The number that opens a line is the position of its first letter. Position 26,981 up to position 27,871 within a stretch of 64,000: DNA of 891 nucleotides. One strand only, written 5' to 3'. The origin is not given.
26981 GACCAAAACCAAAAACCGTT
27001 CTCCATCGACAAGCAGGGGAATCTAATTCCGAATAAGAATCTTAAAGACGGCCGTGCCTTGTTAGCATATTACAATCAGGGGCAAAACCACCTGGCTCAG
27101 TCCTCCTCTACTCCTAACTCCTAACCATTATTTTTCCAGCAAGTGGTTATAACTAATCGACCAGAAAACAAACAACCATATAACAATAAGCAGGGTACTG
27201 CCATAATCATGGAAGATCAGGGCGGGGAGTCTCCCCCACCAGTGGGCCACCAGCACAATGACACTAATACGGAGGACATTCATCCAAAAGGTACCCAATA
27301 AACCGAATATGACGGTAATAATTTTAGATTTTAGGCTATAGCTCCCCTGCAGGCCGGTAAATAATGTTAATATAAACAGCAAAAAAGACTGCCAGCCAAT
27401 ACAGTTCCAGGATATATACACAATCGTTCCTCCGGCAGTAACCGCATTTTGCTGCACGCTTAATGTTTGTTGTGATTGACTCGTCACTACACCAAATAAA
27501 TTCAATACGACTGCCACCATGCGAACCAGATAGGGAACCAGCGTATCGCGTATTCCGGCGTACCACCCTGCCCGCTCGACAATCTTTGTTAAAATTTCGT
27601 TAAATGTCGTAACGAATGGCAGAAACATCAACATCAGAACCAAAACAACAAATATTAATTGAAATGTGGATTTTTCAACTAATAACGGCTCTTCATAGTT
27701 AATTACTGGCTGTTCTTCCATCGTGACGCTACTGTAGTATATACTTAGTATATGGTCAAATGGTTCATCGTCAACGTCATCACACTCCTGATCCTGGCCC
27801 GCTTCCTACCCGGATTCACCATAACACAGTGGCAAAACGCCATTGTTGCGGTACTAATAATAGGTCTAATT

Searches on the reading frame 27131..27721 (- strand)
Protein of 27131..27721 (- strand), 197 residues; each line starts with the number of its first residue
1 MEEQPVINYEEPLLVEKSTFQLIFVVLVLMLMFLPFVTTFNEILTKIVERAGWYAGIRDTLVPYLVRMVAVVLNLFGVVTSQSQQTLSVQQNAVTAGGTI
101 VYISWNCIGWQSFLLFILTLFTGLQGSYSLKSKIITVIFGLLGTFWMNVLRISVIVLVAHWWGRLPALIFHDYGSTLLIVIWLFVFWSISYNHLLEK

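Call 4: search_protein_families(library=pfam, proteins=[window:27131-27721:-], max_evalue=0.01)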
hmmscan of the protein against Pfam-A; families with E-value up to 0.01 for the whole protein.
window:27131-27721:- (197 aa): 1 family
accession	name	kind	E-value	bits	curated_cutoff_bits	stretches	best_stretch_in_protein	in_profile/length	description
PF09721.15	Exosortase_EpsH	-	0.00013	21.9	25.7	1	25-188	105-250/254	Transmembrane exosortase (Exosortase_EpsH)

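Call 15: search_protein_families(library=ncbifam, proteins=[window:27131-27721:-], max_evalue=0.1)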
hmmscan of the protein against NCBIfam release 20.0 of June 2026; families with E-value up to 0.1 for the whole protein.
window:27131-27721:- (197 aa): 8 families
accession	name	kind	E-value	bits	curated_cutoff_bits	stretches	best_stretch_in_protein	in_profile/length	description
TIGR04178.1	exo_archaeo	signature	1.2e-09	38.3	23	1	101-188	1-90/97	exosortase/archaeosortase family protein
NF046081.1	exosort_XrtX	exception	7.5e-07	29.2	170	1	59-192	34-160/168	exosortase X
TIGR03110.1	exosort_Gpos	exception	1.4e-05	25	102.75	1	58-183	43-168/187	exosortase family protein XrtG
NF046083.1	exosort_XrtY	exception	4e-05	23.6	160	1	22-188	5-163/168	exosortase Y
TIGR04300.1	exosort_XrtM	exception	4.2e-05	24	125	1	60-189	16-142/150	exosortase family protein XrtM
TIGR03762.1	archaeo_artC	exception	7.3e-05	22.7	100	1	56-189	138-271/274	archaeosortase C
NF033464.1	cyanoexo_CrtC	exception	0.00025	20.7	225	1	28-165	116-246/278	cyanoexosortase C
TIGR04175.1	archaeo_artD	exception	0.00079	19.4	125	1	71-184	26-133/150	archaeosortase D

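Call 46: find_related_loci(query=A2, collection=metagenome_contigs, flank=10000)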
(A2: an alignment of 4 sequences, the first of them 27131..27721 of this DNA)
Query A2 (197 aa) in metagenome_contigs; peptide patterns used: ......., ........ (x = any residue, [..] = any of these).
585 stretches matched a pattern; 392 encode a relative of the query (tblastn E <= 1e-3); the best 80 are kept; 79 distinct loci.
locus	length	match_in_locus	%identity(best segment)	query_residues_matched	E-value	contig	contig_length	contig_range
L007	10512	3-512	77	28-197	3e-78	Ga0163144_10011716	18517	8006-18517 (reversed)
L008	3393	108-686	54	1-195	6e-62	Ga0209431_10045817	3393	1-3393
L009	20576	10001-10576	49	1-197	6e-56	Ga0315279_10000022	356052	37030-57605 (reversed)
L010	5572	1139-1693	49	10-197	7e-55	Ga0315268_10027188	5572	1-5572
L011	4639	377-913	51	16-197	5e-54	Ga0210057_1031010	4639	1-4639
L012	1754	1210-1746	50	16-197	1e-53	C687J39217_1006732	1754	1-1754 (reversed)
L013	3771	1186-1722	50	16-197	2e-52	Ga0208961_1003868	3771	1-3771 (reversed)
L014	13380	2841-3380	49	16-197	2e-52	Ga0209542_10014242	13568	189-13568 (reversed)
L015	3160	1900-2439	49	16-197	3e-52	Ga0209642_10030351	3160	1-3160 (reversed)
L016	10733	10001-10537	49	16-197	3e-52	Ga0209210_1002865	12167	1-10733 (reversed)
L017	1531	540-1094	48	16-197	1e-53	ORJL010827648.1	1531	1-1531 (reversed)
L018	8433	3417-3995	44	3-197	3e-51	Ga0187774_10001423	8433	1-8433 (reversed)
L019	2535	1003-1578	48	2-197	8e-51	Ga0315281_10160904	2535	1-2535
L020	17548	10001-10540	51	16-197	3e-49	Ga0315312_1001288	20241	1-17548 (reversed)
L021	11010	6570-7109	49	15-197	5e-49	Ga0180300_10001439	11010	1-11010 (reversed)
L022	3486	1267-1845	42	5-196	6e-49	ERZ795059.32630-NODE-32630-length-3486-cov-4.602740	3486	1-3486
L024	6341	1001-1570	44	2-196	1e-48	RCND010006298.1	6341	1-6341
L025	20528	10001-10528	49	19-196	8e-49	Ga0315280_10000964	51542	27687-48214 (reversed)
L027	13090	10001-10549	42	2-187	8e-48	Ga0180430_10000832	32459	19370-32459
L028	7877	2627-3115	52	16-180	1e-47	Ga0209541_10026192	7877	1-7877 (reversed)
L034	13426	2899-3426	46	17-197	2e-46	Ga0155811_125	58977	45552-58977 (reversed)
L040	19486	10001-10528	41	18-196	1e-45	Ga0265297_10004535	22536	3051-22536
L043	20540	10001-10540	47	16-197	3e-44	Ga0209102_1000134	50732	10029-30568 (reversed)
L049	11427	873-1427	40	8-195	3e-44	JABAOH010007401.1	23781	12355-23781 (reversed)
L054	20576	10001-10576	41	2-195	7e-43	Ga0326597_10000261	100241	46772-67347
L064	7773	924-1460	42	10-195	3e-41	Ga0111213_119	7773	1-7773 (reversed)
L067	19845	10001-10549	39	16-197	5e-40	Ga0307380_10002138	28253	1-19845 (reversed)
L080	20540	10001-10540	39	10-189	5e-38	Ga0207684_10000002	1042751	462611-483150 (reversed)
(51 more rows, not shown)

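Call 49: find_homologous_proteins(query=A2, max_evalue=0.00001)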
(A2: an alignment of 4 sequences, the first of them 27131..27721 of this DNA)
Query A2 (4 sequences) (197 aa, profile of the alignment): 411 proteins with E <= 0.00001 among 4061 candidates; the best 120 are listed.
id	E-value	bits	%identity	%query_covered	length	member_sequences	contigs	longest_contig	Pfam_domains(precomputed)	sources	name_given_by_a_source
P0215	1.2e-118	412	73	96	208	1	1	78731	PF09721.16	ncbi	-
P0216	4.5e-118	410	90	97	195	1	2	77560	PF09721.16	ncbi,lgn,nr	ncbi:MAG: exosortase/archaeosortase family protein [bacterium]|nr:exosortase/archaeosortase family p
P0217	5.4e-117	407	87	99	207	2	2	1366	-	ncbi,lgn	-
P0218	1.2e-116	406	100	100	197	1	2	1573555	PF09721.16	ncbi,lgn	-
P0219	9.6e-116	403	89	100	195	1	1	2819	PF09721.16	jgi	jgi:exosortase/archaeosortase family protein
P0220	4.6e-113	394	83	98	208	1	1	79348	PF09721.16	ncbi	-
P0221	3.3e-110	385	81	96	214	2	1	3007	PF09721.16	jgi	jgi:exosortase/archaeosortase family protein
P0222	2.2e-108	379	71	96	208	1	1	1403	-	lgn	-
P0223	5.2e-107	374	70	96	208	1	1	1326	PF09721.16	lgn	-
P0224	1.4e-105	369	78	99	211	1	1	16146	-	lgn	-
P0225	1.5e-105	369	77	99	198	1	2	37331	-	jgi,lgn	jgi:exosortase/archaeosortase family protein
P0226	5.1e-105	368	75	99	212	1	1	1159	-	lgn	-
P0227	1.4e-104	366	75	99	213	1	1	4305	-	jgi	jgi:exosortase/archaeosortase family protein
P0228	1.7e-103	363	73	99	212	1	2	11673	-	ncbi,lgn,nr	ncbi:MAG: exosortase/archaeosortase family protein [bacterium]|nr:exosortase/archaeosortase family p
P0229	1.0e-90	321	76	84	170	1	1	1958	PF09721.16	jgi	jgi:exosortase/archaeosortase family protein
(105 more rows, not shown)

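Call 55: search_protein_families(library=pfam, proteins=[L018:4007-5482:+, L022:1926-3485:+, L024:1679-3757:+, L027:10611-12665:+, L034:4136-5434:+, L040:10591-12699:+, L049:2412-4457:+, L064:2198-3655:+, L025:10592-12169:+, L010:1856-3370:+], max_evalue=0.01)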
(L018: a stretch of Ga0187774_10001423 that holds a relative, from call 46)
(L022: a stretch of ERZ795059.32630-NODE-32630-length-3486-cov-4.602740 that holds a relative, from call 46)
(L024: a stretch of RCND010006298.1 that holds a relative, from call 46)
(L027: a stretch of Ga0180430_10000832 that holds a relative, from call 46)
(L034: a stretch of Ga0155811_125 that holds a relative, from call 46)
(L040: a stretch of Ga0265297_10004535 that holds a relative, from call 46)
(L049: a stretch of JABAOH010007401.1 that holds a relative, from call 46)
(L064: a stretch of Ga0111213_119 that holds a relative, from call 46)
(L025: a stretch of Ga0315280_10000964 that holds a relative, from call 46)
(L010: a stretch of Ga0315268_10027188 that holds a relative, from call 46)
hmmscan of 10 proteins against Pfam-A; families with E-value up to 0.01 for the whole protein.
L018:4007-5482:+ (492 aa): 1 family
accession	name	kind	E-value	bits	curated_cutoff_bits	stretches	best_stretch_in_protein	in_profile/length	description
PF13231.12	PMT_2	-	8e-10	39.6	26.1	1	82-221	5-149/160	Dolichyl-phosphate-mannose-protein mannosyltransferase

L022:1926-3485:+ (520 aa): 0 families

L024:1679-3757:+ (693 aa): 0 families

L027:10611-12665:+ (685 aa): 0 families

L034:4136-5434:+ (433 aa): 0 families

L040:10591-12699:+ (703 aa): 0 families

L049:2412-4457:+ (682 aa): 0 families

L064:2198-3655:+ (486 aa): 0 families

L025:10592-12169:+ (526 aa): 0 families

L010:1856-3370:+ (505 aa): 1 family
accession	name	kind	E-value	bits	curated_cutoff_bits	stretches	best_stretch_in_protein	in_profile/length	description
PF00685.33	Sulfotransfer_1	-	0.0048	16.8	22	1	50-150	54-151/255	Sulfotransferase domain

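Call 65: search_protein_families(library=pfam, proteins=[L043:1383-1862:-, L043:1945-4446:-, L043:4807-6276:-, L043:6450-8462:+, L043:8499-9884:-, L043:17961-19619:-, L043:19600-20535:-], max_evalue=0.01)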
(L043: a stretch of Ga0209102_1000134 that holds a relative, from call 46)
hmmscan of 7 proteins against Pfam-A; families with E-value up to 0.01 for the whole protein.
L043:1383-1862:- (160 aa): 0 families

L043:1945-4446:- (834 aa): 16 families
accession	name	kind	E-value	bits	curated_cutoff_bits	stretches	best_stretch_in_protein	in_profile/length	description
PF01527.26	HTH_Tnp_1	-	1.9e-18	66.9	24.1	2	84-127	8-55/75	Transposase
PF13518.12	HTH_28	-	5.7e-16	58.7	25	2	87-124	1-38/52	Helix-turn-helix domain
PF00535.33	Glycos_transf_2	-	1e-14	55.2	23.3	1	380-462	1-84/168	Glycosyl transferase family 2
PF13384.12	HTH_23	-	2.2e-12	46.8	24.6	2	85-124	4-43/50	Homeodomain-like domain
PF13551.12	HTH_29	-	8.6e-10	39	28.1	1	90-124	3-38/64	Winged helix-turn helix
PF13641.12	Glyco_tranf_2_3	-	4.9e-06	27.2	27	1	380-482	4-111/230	Glycosyltransferase like family 2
PF02796.21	HTH_7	-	5.5e-06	26.8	23.8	1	81-117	4-40/45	Helix-turn-helix domain of resolvase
PF01710.22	HTH_Tnp_IS630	-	6.3e-06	26.7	21.3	0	89-132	9-52/119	Transposase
PF04218.19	CENP-B_N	-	2.4e-05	24.3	21.2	1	77-121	1-45/53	CENP-B N-terminal DNA-binding domain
PF13565.12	HTH_32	-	6.4e-05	23.9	33.7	1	116-193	3-73/73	Homeodomain-like domain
PF20901.3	Sf6_terminase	-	0.00059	20.3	27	0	90-124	8-43/106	Bacteriophage Sf6, terminase small subunit-like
PF13022.12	HTH_Tnp_1_2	-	0.00095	19.7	27.9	0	101-121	29-49/122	Helix-turn-helix of insertion element transposase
PF13276.12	HTH_21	-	0.0024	18.5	28.1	1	156-198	10-52/60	HTH-like domain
PF00165.29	HTH_AraC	-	0.0047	17.5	26.6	0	99-117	9-27/42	Bacterial regulatory helix-turn-helix proteins, AraC family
PF01641.26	SelR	-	0.0047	17.3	24.9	0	712-754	40-82/116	SelR domain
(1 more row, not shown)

L043:4807-6276:- (490 aa): 0 families

L043:6450-8462:+ (671 aa): 1 family
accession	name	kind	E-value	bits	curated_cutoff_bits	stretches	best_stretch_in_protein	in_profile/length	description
PF15892.11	BNR_4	-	0.00021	21.2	27.3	0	256-315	133-193/272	BNR repeat-containing family member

L043:8499-9884:- (462 aa): 0 families

L043:17961-19619:- (553 aa): 2 families
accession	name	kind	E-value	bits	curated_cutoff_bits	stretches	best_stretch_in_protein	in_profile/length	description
PF10131.15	PTPS_related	-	2.9e-06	26.5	26.4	1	74-361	1-270/621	6-pyruvoyl-tetrahydropterin synthase related domain; membrane protein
PF09586.16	YfhO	-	0.0096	14.8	28.5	1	477-524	774-821/835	Bacterial membrane protein YfhO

L043:19600-20535:- (312 aa): 0 families

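Call 77: search_protein_families(library=pfam, proteins=[L028:3261-7877:-, L067:4290-9995:+, L025:6192-9956:+, L020:7683-9968:+, L080:7635-10013:+, L040:6698-9799:+, L054:7843-10017:+, L018:472-3429:+], max_evalue=0.001)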
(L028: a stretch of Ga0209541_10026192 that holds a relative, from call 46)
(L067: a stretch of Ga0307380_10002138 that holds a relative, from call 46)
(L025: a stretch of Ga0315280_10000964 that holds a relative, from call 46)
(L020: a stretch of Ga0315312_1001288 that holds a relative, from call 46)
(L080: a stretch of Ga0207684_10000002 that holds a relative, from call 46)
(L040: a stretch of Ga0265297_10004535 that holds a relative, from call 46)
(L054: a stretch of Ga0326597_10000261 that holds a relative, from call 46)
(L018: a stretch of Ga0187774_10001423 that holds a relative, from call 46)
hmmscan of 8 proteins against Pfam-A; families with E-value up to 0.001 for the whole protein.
L028:3261-7877:- (1539 aa): 9 families
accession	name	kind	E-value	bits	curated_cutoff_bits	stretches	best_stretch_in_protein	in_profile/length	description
PF01344.31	Kelch_1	-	4e-140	455.1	20.1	14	1172-1207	9-44/46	Kelch motif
PF13418.12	Kelch_4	-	1.3e-99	326.4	21.6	8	1164-1207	2-46/49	Galactose oxidase, central domain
PF13964.12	Kelch_6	-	1.2e-96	314.2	25.3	9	1120-1164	5-50/50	Kelch motif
PF13415.12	Kelch_3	-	1.1e-77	255.3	22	6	571-616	1-47/48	Galactose oxidase, central domain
PF07646.21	Kelch_2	-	5.2e-62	203.2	21.3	0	708-745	5-45/48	Kelch motif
PF24681.1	Kelch_KLHDC2_KLHL20_DRC7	-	4.8e-55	186.7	50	4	119-263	41-191/221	KLHDC2/KLHL20/DRC7 Kelch-repeats domain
PF24981.1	Beta-prop_ATRN-LZTR1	-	4.5e-32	111.9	50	3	27-248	33-283/289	Attractin/LZTR1 beta-propeller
PF07250.17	Glyoxal_oxid_N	-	2.5e-26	92.9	37.5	0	1169-1235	72-140/243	Glyoxal oxidase N-terminus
PF00400.38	WD40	-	0.00032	21.6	27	0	809-826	20-37/39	WD domain, G-beta repeat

L067:4290-9995:+ (1902 aa): 11 families
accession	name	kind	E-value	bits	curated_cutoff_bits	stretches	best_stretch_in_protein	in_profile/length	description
PF13632.12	Glyco_trans_2_3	-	7.9e-17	62.2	27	1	718-895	38-188/198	Glycosyl transferase family group 2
PF13641.12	Glyco_tranf_2_3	-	1.4e-15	58.4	27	1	702-818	112-229/230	Glycosyltransferase like family 2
PF00535.33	Glycos_transf_2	-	5.8e-15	56.1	23.3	1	480-620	1-105/168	Glycosyl transferase family 2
PF13518.12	HTH_28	-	1.6e-12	47.7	25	2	13-49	2-38/52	Helix-turn-helix domain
PF13384.12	HTH_23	-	4.5e-11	42.7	24.6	2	12-49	6-43/50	Homeodomain-like domain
PF01527.26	HTH_Tnp_1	-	3.3e-09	37.3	24.1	1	6-55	5-55/75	Transposase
PF13551.12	HTH_29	-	1.2e-06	28.9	28.1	0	15-48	3-37/64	Winged helix-turn helix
PF13565.12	HTH_32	-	1.5e-06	29.1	33.7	0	39-118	1-73/73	Homeodomain-like domain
PF13506.12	Glyco_transf_21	-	5.4e-06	26.4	21.7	1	747-817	97-173/174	Glycosyl transferase family 21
PF01710.22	HTH_Tnp_IS630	-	0.00015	22.3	21.3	0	15-58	10-53/119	Transposase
PF02796.21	HTH_7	-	0.00018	22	23.8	0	152-178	14-40/45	Helix-turn-helix domain of resolvase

L025:6192-9956:+ (1255 aa): 5 families
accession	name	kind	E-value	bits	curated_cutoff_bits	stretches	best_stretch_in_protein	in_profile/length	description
PF13385.13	Laminin_G_3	-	4.4e-20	72.8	27.6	1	1020-1187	2-151/151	Concanavalin A-like lectin/glucanases superfamily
PF13632.12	Glyco_trans_2_3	-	2.4e-17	63.9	27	1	523-705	27-183/198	Glycosyl transferase family group 2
PF00535.33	Glycos_transf_2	-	3.4e-17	63.3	23.3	1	114-245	1-108/168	Glycosyl transferase family 2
PF13641.12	Glyco_tranf_2_3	-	3.6e-13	50.5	27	1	525-636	117-229/230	Glycosyltransferase like family 2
PF10102.14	DUF2341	-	3.5e-10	40.6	23.4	1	901-967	1-66/84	Domain of unknown function (DUF2341)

L020:7683-9968:+ (762 aa): 5 families
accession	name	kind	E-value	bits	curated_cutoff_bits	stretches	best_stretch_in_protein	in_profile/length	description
PF00535.33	Glycos_transf_2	-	1.6e-21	77.4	23.3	1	90-218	1-125/168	Glycosyl transferase family 2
PF13641.12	Glyco_tranf_2_3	-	3e-19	70.4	27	1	87-349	1-230/230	Glycosyltransferase like family 2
PF13632.12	Glyco_trans_2_3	-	7.8e-19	68.7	27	1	224-390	16-172/198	Glycosyl transferase family group 2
PF13704.12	Glyco_tranf_2_4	-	1.7e-05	25.7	27.5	1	98-181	3-81/98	Glycosyl transferase family 2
PF13506.12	Glyco_transf_21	-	0.00053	20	21.7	0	266-347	85-173/174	Glycosyl transferase family 21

L080:7635-10013:+ (793 aa): 5 families
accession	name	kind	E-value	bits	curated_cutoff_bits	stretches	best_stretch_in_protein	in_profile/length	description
PF13641.12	Glyco_tranf_2_3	-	1.8e-25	90.8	27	1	144-378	2-230/230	Glycosyltransferase like family 2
PF00535.33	Glycos_transf_2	-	4.4e-20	72.7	23.3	1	147-284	1-132/168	Glycosyl transferase family 2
PF13632.12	Glyco_trans_2_3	-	9.3e-20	71.7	27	1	228-425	1-195/198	Glycosyl transferase family group 2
PF13506.12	Glyco_transf_21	-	0.00028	20.9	21.7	1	279-376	72-173/174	Glycosyl transferase family 21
PF13704.12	Glyco_tranf_2_4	-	0.00033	21.5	27.5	1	154-236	2-82/98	Glycosyl transferase family 2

L040:6698-9799:+ (1034 aa): 3 families
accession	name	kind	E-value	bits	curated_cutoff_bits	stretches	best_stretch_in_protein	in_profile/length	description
PF00535.33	Glycos_transf_2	-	1.3e-24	87.5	23.3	1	259-368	1-109/168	Glycosyl transferase family 2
PF13641.12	Glyco_tranf_2_3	-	1.1e-21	78.4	27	1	259-495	4-229/230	Glycosyltransferase like family 2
PF13632.12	Glyco_trans_2_3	-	1.3e-12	48.4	27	1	340-564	1-167/198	Glycosyl transferase family group 2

L054:7843-10017:+ (725 aa): 5 families
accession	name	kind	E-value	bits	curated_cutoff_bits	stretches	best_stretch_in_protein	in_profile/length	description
PF13641.12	Glyco_tranf_2_3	-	2.9e-21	77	27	1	100-334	3-230/230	Glycosyltransferase like family 2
PF00535.33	Glycos_transf_2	-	5.7e-18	65.8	23.3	1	101-211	1-108/168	Glycosyl transferase family 2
PF13632.12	Glyco_trans_2_3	-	9.5e-18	65.2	27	1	186-406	3-195/198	Glycosyl transferase family group 2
PF13704.12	Glyco_tranf_2_4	-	5.4e-05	24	27.5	1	111-197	4-88/98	Glycosyl transferase family 2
PF13506.12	Glyco_transf_21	-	0.00096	19.1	21.7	0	258-332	93-173/174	Glycosyl transferase family 21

L018:472-3429:+ (986 aa): 5 families
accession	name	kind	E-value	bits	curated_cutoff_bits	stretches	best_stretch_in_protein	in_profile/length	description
PF00535.33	Glycos_transf_2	-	1.7e-18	67.5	23.3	1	73-212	1-115/168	Glycosyl transferase family 2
PF13641.12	Glyco_tranf_2_3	-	1.5e-16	61.6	27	2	441-554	116-230/230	Glycosyltransferase like family 2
PF13632.12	Glyco_trans_2_3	-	5.5e-16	59.4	27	1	446-600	30-176/198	Glycosyl transferase family group 2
PF05120.17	GvpG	-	1.4e-06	28.8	30.6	0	341-377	28-64/67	Gas vesicle protein G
PF13704.12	Glyco_tranf_2_4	-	0.00024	22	27.5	1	80-185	2-81/98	Glycosyl transferase family 2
